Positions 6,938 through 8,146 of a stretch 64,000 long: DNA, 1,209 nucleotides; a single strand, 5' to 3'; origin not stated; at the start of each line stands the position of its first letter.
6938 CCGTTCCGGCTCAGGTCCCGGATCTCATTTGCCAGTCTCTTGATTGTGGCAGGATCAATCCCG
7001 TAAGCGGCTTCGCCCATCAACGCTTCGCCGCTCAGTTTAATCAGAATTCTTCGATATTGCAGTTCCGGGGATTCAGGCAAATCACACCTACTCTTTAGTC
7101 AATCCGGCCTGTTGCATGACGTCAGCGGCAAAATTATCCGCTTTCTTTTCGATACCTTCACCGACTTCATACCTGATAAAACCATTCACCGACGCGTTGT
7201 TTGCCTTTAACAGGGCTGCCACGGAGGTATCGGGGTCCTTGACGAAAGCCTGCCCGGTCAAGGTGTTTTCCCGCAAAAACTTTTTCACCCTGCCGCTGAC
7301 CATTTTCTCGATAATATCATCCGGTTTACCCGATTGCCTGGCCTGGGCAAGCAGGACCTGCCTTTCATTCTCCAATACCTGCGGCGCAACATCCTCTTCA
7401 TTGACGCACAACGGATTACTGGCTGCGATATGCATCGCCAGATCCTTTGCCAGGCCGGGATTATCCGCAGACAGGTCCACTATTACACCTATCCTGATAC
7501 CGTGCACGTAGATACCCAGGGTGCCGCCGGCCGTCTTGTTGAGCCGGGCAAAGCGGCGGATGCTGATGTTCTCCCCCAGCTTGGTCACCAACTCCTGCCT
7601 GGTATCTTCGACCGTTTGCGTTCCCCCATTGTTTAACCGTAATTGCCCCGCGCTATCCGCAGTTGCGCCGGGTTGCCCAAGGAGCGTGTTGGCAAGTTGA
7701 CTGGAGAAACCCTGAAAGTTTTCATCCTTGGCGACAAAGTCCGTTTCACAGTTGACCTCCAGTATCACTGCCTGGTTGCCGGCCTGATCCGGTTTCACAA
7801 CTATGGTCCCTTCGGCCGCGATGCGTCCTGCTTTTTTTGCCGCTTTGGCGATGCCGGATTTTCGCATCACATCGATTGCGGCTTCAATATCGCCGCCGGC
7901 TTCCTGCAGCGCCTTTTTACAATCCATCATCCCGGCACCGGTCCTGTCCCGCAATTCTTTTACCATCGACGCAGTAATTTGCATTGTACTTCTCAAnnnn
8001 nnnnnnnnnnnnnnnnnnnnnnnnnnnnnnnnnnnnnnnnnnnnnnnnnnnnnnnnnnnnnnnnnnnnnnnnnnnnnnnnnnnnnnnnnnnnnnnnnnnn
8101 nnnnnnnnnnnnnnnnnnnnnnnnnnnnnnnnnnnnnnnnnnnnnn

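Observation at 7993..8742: Ribosomal protein S2 carries a roughly 250-aa C-terminal tail: acidic block followed by histone-H1-like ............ repeats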

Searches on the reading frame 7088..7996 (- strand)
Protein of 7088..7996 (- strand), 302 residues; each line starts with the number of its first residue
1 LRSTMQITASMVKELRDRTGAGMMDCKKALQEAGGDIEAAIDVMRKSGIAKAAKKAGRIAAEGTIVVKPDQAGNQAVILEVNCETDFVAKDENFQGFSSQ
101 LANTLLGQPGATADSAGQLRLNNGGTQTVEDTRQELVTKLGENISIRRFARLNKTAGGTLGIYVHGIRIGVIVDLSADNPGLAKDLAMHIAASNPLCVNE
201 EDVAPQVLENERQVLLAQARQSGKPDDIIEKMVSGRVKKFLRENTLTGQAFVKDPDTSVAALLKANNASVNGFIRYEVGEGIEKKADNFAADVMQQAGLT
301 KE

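Call 4: search_protein_families(library=pfam, proteins=[window:7088-7996:-], max_evalue=0.01)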
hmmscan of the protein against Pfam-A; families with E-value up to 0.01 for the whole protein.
window:7088-7996:- (302 aa): 3 families
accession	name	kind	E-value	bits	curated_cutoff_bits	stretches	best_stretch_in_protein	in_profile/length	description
PF00889.24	EF_TS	-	6.4e-71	238.6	27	1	76-280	1-204/204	Elongation factor TS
PF25025.1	EF-Ts_N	-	0.0003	21.1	33.2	1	4-40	9-46/60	Elongation factor Ts, mitochondrial, N-terminal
PF22566.2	UBA_8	-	0.0061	16.7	26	0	11-43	6-38/46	UBA-like domain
